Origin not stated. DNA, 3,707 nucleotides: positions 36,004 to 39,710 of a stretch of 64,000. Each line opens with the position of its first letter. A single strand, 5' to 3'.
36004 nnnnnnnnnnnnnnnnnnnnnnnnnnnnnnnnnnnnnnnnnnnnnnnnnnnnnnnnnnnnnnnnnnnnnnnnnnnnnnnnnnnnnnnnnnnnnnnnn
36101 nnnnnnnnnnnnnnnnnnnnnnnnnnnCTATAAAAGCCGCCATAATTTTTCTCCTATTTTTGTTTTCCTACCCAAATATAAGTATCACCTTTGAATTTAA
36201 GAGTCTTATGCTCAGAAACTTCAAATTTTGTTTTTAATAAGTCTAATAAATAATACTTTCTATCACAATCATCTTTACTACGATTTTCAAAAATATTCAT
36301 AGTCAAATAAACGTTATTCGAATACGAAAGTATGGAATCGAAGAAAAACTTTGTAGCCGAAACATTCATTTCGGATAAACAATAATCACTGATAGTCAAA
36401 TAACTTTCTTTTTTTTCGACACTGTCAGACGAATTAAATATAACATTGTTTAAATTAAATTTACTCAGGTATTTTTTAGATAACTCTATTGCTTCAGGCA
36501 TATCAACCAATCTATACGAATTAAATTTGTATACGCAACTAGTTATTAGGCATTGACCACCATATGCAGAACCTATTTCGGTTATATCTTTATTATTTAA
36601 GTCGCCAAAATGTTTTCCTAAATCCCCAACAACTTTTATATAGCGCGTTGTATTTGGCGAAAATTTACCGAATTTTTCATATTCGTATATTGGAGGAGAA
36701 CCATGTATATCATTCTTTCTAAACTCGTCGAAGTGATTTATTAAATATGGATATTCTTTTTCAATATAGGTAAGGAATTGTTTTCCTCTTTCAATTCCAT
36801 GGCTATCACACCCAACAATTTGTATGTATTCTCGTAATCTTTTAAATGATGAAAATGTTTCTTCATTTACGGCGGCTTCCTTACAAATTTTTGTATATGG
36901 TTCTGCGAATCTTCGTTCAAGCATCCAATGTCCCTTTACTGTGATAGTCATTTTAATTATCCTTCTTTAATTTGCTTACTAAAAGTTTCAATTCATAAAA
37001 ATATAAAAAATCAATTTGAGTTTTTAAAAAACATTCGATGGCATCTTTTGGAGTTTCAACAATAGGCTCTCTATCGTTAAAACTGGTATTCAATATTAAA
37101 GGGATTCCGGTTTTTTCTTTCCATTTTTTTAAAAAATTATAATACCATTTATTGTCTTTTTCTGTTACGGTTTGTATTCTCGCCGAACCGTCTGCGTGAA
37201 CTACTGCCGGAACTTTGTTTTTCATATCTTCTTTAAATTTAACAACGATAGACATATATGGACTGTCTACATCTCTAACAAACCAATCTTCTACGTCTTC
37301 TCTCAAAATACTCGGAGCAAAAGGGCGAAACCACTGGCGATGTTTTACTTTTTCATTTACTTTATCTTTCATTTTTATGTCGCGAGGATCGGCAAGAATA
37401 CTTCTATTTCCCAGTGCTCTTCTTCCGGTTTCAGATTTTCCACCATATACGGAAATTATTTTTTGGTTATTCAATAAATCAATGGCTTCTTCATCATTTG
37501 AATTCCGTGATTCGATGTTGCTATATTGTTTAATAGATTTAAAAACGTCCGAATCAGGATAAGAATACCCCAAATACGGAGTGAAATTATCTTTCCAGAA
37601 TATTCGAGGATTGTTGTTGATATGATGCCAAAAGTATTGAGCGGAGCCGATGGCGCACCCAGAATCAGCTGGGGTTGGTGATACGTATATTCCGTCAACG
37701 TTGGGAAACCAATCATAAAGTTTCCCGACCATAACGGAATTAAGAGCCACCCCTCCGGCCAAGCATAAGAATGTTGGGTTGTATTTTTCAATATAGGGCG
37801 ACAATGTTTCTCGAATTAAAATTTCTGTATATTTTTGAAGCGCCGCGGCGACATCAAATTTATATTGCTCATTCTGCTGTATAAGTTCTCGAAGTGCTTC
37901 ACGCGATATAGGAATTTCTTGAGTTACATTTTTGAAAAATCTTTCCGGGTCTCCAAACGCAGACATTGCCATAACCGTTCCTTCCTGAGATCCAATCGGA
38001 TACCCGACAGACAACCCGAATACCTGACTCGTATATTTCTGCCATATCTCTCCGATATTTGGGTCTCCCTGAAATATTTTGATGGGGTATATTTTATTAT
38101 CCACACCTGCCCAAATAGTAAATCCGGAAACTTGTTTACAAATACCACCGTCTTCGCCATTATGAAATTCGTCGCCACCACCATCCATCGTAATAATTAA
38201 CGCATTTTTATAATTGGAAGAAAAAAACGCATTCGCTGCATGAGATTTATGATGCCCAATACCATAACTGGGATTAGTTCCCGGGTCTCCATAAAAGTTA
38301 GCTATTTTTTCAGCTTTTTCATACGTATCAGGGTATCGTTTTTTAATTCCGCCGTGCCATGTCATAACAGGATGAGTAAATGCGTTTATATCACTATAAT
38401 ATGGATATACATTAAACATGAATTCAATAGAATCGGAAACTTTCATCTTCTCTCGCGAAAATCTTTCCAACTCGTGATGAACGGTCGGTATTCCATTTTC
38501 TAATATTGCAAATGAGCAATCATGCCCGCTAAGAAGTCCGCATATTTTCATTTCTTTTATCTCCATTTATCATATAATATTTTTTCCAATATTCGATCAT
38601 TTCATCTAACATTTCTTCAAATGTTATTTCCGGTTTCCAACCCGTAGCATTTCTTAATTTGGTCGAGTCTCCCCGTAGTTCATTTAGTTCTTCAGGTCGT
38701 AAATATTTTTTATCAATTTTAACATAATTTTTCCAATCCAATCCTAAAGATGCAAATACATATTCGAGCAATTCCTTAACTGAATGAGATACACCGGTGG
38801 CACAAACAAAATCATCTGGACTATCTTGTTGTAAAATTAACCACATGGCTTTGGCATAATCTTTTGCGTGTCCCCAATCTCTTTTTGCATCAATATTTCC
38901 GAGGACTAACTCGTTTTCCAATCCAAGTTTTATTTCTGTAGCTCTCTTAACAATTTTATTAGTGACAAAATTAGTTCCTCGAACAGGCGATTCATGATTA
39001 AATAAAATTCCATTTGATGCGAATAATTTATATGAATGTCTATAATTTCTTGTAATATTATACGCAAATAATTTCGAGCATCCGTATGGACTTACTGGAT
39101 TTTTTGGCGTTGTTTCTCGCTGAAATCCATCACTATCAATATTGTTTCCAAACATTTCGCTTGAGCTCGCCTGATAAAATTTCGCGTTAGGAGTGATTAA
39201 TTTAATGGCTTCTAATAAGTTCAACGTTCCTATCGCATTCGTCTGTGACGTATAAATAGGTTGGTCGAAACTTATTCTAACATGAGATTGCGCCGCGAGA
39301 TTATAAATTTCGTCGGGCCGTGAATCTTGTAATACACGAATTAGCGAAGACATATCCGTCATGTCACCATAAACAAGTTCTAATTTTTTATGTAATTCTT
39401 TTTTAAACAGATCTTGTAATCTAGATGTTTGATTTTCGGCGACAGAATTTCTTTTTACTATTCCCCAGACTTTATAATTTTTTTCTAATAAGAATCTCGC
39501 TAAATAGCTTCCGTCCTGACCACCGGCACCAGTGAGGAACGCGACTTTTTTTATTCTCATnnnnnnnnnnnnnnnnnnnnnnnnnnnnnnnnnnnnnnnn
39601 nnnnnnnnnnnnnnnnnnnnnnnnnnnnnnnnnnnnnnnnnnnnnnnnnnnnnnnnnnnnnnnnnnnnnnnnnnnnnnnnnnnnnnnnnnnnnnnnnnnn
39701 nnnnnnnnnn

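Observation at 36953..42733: Carbamoyltransferase, GMD, DegT aminotransferase and B12-radical-SAM in one co-directional run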

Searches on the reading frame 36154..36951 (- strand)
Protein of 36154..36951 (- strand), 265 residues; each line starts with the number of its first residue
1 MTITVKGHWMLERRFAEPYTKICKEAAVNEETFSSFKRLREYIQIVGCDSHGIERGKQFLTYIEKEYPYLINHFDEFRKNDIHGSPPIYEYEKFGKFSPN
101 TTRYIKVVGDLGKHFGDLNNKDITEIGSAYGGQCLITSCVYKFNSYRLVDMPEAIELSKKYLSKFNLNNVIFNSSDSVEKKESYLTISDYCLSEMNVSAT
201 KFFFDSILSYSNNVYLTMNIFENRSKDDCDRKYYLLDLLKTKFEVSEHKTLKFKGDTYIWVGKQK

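Call 4: search_protein_families(library=pfam, proteins=[window:36154-36951:-], max_evalue=0.01)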
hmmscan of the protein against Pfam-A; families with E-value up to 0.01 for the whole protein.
window:36154-36951:- (265 aa): 0 families

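Call 9: search_protein_families(library=ncbifam, proteins=[window:36154-36951:-], max_evalue=0.001)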
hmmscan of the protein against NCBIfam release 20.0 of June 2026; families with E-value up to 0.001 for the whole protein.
window:36154-36951:- (265 aa): 1 family
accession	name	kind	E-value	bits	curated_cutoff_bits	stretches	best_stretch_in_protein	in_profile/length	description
TIGR04371.1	methyltran_NanM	subfamily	3e-11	43.4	44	1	97-178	127-210/273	putative sugar O-methyltransferase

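Call 57: search_solved_structures(query=window:36154-36951:-, max_evalue=1)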
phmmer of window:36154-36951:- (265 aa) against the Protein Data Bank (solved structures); distinct sequences matched with E-value up to 1: 3.
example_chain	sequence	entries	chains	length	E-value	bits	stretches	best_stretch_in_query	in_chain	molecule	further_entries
8i02_D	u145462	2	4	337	0.14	15.2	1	10-90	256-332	Chromatin modification-related protein eaf3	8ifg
2yxd_A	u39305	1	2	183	0.49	13.4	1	112-171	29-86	Probable cobalt-precorrin-6Y C(15)-methyltransferase [decarboxylating]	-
1jg1_A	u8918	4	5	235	0.64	13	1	121-171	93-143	protein-L-isoaspartate O-methyltransferase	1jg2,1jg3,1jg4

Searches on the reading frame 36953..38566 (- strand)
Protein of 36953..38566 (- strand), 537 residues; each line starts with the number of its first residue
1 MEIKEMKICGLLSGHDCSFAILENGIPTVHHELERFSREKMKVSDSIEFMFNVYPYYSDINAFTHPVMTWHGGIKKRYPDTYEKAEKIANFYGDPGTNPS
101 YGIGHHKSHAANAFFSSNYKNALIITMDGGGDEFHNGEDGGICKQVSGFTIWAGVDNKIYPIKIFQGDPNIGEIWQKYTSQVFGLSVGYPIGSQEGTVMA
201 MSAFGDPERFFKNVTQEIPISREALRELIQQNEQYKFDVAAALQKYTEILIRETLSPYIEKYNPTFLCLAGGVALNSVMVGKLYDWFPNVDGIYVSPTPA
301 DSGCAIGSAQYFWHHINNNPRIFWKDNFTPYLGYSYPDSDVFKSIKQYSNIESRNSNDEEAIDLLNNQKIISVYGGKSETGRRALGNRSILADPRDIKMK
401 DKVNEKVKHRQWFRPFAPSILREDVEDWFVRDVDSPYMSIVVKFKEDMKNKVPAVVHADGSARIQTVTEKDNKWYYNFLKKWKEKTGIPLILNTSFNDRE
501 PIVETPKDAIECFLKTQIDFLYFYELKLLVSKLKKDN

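Call 4: search_protein_families(library=pfam, proteins=[window:36953-38566:-], max_evalue=0.01)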
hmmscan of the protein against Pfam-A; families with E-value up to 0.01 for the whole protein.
window:36953-38566:- (537 aa): 3 families
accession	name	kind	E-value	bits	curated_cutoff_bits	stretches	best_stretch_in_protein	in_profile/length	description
PF16861.10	Carbam_trans_C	-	6.6e-64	215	27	1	363-524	2-164/170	Carbamoyltransferase C-terminus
PF02543.21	Carbam_trans_N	-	1.7e-19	70.9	24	2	229-309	266-345/346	Carbamoyltransferase N-terminus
PF00814.31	TsaD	-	0.0002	21.6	24.8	1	98-291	82-244/264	tRNA N6-adenosine threonylcarbamoyltransferase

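Call 9: search_protein_families(library=ncbifam, proteins=[window:36953-38566:-], max_evalue=0.001)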
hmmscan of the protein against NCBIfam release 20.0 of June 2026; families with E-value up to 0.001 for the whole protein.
window:36953-38566:- (537 aa): 1 family
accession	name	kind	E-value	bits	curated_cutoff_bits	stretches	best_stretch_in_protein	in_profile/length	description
NF041651.1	nodul_NodU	equivalog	6.1e-40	137.5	1000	1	234-498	268-524/556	nodulation protein NodU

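Call 11: search_dna_similar(query=window:36953-38566:-, collection=phages, mode=protein, max_rows=25)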
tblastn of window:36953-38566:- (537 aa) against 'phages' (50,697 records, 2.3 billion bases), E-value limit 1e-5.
Records with a match: 136; places in all: 160; records where one place covers at least 80% of the query: 21.
Best place of each record, by identity: <60% 136.
By first word of the organism name: Synechococcus 98; Cyanophage 11; Marine 9; Prochlorococcus 8; Pelagibacter 3; Stenotrophomonas 2; Xanthomonas 2; Ralstonia 1; Phage 1; Bacteriophage 1.
By host as written in the record: - 67; Synechococcus sp. 16; Synechococcus sp. WH8102 8; Synechococcus sp. WH7803 7; Synechococcus 5; Synechococcus sp. WH8109 4; Synechococcus sp. WH 7803 4; Prochlorococcus sp. NATL1A 4; and 14 more.
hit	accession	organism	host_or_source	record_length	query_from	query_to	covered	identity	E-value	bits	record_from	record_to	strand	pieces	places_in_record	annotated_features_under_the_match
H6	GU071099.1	Prochlorococcus phage P-RSM4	Prochlorococcus sp. MIT9303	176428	6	531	98%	31.8%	6e-58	214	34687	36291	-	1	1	carbamoyltransferase | hypothetical protein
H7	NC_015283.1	Prochlorococcus phage P-RSM4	Prochlorococcus sp. MIT9303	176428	6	531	98%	31.8%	6e-58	214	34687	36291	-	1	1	Nol-like carbamoyltransferase | hypothetical protein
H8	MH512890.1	Cyanophage S-TIM4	Synechococcus sp. WH8102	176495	6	531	98%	31.8%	6e-58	214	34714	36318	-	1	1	ORF_42: carbamoyltransferase | ORF_43: unknown | ORF_41: unknown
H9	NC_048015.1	Cyanophage S-TIM4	Synechococcus sp. WH8102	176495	6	531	98%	31.8%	6e-58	214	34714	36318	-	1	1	ORF_42: Nol-like carbamoyltransferase | ORF_43: hypothetical protein | ORF_41: hypothetical protein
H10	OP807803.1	Synechococcus phage MS29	South China Sea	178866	6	531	98%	31.7%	2e-55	207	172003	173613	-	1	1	record has no annotation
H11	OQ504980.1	Synechococcus phage S-MS29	Synechococcus sp. MW02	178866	6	531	98%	31.7%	2e-55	207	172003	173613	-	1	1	carbamoyltransferase | hypothetical protein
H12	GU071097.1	Synechococcus phage S-SSM5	Synechococcus sp. WH8102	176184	6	531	98%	30.7%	2e-55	207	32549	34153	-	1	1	carbamoyltransferase | hypothetical protein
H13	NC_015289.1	Synechococcus phage S-SSM5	Synechococcus sp. WH8102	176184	6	531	98%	30.7%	2e-55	207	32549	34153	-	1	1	Nol-like carbamoyltransferase | hypothetical protein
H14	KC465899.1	Pelagibacter phage HTVC008M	Candidatus Pelagibacter ubique HTCC1062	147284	8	521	96%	30.8%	4e-54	203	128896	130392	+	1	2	carbamoyltransferase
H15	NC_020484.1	Pelagibacter phage HTVC008M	Candidatus Pelagibacter ubique HTCC1062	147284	8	521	96%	30.8%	4e-54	203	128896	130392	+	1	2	Nol-like carbamoyltransferase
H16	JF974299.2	Synechococcus phage S-CAM8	Synechococcus sp. WH7803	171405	3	529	98%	29.8%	6e-58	214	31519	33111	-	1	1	carbamoyltransferase | hypothetical protein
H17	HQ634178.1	Synechococcus phage S-CAM8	Synechococcus sp. WH7803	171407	3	529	98%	29.8%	7e-58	214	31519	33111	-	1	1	carbamoyltransferase | hypothetical protein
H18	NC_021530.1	Synechococcus phage S-CAM8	Synechococcus sp. WH7803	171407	3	529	98%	29.8%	7e-58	214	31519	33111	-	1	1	Nol-like carbamoyltransferase | hypothetical protein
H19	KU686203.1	Synechococcus phage S-CAM8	Synechococcus sp.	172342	3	529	98%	29.8%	7e-58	214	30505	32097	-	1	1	carbamoyltransferase | hypothetical protein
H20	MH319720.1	Marine virus AG-345-D19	single cell amplified by WGA-X; seawater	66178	6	532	92%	30.2%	6e-32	194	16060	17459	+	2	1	record has no annotation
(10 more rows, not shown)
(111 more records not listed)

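Call 56: search_solved_structures(query=window:36953-38566:-, max_evalue=0.001)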
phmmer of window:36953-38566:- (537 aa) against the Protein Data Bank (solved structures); distinct sequences matched with E-value up to 0.001: 12.
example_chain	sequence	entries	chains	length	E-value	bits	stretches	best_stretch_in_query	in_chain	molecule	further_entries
7xb6_A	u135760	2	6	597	8.1e-48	166.4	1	231-525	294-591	Carbamoyltransferase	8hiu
3ver_A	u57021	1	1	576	5.6e-45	157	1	225-521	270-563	O-carbamoyltransferase TobZ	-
3vex_A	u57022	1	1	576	1.3e-44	155.7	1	225-521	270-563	O-carbamoyltransferase TobZ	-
3ven_A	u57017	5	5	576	1.3e-44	155.7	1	225-521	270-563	O-carbamoyltransferase TobZ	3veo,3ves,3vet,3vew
3vf4_A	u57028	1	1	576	1.5e-44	155.6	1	225-521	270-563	O-carbamoyltransferase TobZ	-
3vf2_A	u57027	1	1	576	2e-44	155.1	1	225-521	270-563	O-carbamoyltransferase TobZ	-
3vez_A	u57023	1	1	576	3.8e-44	154.2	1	225-521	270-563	O-carbamoyltransferase TobZ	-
9s2t_A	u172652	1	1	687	6.8e-43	150.1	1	234-523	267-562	Decarbamoylnovobiocin carbamoyltransferase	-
7vyj_A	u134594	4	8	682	1e-39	139.6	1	236-523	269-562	GdmN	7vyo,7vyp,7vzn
7vx0_A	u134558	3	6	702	1.1e-39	139.5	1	236-523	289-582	GdmN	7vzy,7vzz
7vzu_A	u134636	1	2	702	1.1e-39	139.5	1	236-523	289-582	GdmN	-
7vzq_A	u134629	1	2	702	3.5e-39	137.8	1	236-523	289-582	GdmN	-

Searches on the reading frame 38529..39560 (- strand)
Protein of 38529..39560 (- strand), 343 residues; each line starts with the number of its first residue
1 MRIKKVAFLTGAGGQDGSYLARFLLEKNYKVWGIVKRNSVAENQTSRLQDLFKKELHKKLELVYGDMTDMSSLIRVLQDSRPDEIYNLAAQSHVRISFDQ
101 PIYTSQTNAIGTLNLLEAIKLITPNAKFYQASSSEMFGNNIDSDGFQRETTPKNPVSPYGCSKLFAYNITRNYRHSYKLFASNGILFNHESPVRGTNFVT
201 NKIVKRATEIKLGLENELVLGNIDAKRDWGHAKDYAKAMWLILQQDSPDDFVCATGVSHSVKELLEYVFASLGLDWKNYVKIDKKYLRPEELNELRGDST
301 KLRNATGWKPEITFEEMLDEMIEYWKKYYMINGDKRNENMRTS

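Call 4: search_protein_families(library=pfam, proteins=[window:38529-39560:-], max_evalue=0.01)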
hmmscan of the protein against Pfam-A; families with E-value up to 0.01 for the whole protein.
window:38529-39560:- (343 aa): 6 families
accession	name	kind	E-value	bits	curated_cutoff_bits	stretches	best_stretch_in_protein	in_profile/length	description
PF16363.11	GDP_Man_Dehyd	-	5.3e-123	411.1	27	1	9-321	2-332/332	GDP-mannose 4,6 dehydratase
PF01370.27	Epimerase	-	1.4e-63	215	20.9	1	8-253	2-239/240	NAD dependent epimerase/dehydratase family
PF02719.21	Polysacc_synt_2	-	1.6e-10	41.1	20.2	1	9-119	3-115/293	Polysaccharide biosynthesis protein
PF04321.23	RmlD_sub_bind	-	3e-09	36.8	27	1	8-200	4-161/287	RmlD substrate binding domain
PF07993.18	NAD_binding_4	-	8.4e-05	22.3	20.1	1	9-174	1-192/258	Male sterility protein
PF05368.20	NmrA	-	0.0012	18.9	27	1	7-80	5-70/298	NmrA-like family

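Call 9: search_protein_families(library=ncbifam, proteins=[window:38529-39560:-], max_evalue=0.001)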
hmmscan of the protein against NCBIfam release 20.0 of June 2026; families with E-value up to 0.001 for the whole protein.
window:38529-39560:- (343 aa): 19 families
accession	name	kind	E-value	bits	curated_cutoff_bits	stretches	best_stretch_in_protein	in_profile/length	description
TIGR01472.1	gmd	equivalog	3.9e-125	417.6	415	1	5-324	1-337/342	GDP-mannose 4,6-dehydratase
TIGR01181.1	dTDP_gluc_dehyt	equivalog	2.9e-37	128.4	365.1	1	9-327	4-313/321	dTDP-glucose 4,6-dehydratase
TIGR02622.1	CDP_4_6_dhtase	equivalog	3.3e-30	105.4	278.45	1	5-336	5-341/352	CDP-glucose 4,6-dehydratase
TIGR04180.1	EDH_00030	hypoth_equivalog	3.3e-29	101.9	475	1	8-312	2-296/297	NAD-dependent 4,6-dehydratase LegB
TIGR01179.1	galE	equivalog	1.2e-24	86.7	262.3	1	9-325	4-325/332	UDP-glucose 4-epimerase GalE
NF007582.0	PRK10217.1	equivalog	1.9e-22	79.8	698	1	8-254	5-251/355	dTDP-glucose 4,6-dehydratase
NF007490.0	PRK10084.1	subfamily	3.3e-18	65.8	649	1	8-325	4-334/361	dTDP-glucose 4,6-dehydratase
NF007956.0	PRK10675.1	subfamily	1.5e-10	40.7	394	1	8-174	4-164/338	UDP-glucose 4-epimerase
NF041015.1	UDPsulfquin_syn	equivalog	1.1e-09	37.7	575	1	49-130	57-141/384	UDP-sulfoquinovose synthase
NF043036.1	ErythonDh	equivalog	9.7e-09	34.9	325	1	9-173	5-163/321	D-erythronate dehydrogenase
TIGR02197.1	heptose_epim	equivalog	2.5e-08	33.5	274.6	1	9-320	3-308/316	ADP-glyceromanno-heptose 6-epimerase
NF011728.1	PRK15181.1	equivalog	5.4e-08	32.2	760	1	7-325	18-337/348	Vi polysaccharide biosynthesis UDP-N-acetylglucosaminuronic acid C-4 epimerase TviC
TIGR01214.1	rmlD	equivalog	2.3e-07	30.2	224.05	1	8-208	3-169/285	dTDP-4-dehydrorhamnose reductase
TIGR03466.1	HpnA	hypoth_equivalog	3.6e-07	29.4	367.65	1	6-172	2-154/327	hopanoid-associated sugar epimerase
NF052578.1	StrlDmthSdmBMthl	equivalog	1.1e-06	28.6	600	1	8-268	4-241/328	sterol demethylase protein SdmB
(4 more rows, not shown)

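Call 64: search_dna_similar(query=window:38529-39560:-, collection=phages, mode=protein, max_rows=15)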
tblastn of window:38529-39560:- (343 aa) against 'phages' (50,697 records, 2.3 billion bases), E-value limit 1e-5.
Records with a match: 257; places in all: 324; records where one place covers at least 80% of the query: 185.
Best place of each record, by identity: <60% 257.
By first word of the organism name: Escherichia 90; Synechococcus 65; Bacteriophage 38; uncultured 7; Salmonella 5; Listeria 5; Campylobacter 5; Marine 4; Prochlorococcus 4; Enterococcus 4; and 18 more.
By host as written in the record: - 111; Escherichia coli 25; Escherichia coli K-12 MG1655 14; Synechococcus sp. 5; Listeria monocytogenes 5; Escherichia sp. 5; Campylobacter jejuni 5; Synechococcus sp. MW02 4; and 55 more.
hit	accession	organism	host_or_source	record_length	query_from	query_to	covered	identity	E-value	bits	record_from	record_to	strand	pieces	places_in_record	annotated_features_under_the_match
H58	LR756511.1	uncultured phage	metagenomic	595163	4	329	95%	58.0%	4e-125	400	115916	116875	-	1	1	record has no annotation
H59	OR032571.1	Synechococcus phage DSL-LC02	Synechococcus sp.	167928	5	321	92%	49.7%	7e-97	320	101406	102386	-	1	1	GDP-mannose 4,6-dehydratase | hypothetical protein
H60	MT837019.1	Bacteriophage sp.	human fecal samples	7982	3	330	96%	47.8%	3e-95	315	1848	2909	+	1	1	record has no annotation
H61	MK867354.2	Synechococcus phage S-SCSM1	Synechococcus sp. WH 7803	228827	5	324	93%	48.4%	5e-98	323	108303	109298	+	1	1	GDP-mannose 4,6-dehydratase | GDP-L-fucose synthase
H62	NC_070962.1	Synechococcus phage S-SCSM1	Synechococcus sp. WH 7803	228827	5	324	93%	48.4%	5e-98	323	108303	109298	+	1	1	nucleotide-sugar epimerase (x2)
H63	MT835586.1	Bacteriophage sp.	human fecal samples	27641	3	328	95%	47.4%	4e-94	311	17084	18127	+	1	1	record has no annotation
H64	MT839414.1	Bacteriophage sp.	human fecal samples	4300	2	324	94%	47.9%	5e-93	307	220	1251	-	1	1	record has no annotation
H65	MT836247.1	Bacteriophage sp.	human fecal samples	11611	3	328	95%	47.4%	3e-95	315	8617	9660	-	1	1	record has no annotation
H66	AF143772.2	Mycobacterium avium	-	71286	5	323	93%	48.3%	4e-94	311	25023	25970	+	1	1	mdhtA: mdhtA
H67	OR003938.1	Synechococcus phage DSL-LC03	Synechococcus sp.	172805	5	324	93%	48.1%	9e-96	316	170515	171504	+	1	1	GDP-mannose 4,6-dehydratase | GDP-L-fucose synthase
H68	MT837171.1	Bacteriophage sp.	human fecal samples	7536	5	328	94%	47.4%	1e-94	313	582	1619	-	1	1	record has no annotation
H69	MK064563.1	Sulfolobales Beppu filamentous virus 2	Sulfolobales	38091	4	328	95%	46.8%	4e-88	294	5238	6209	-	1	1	putative GDP-mannose 4,6-dehydratase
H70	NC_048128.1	Sulfolobales Beppu filamentous virus 2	Sulfolobales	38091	4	328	95%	46.8%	4e-88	294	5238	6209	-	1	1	nucleotide-sugar epimerase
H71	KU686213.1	Synechococcus phage S-CAM7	Synechococcus sp.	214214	3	322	93%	46.9%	9e-95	313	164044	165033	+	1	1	GDP-mannose 4,6-dehydratase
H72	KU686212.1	Synechococcus phage S-CAM7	Synechococcus sp.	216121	3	322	93%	46.9%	9e-95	313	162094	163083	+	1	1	GDP-mannose 4,6-dehydratase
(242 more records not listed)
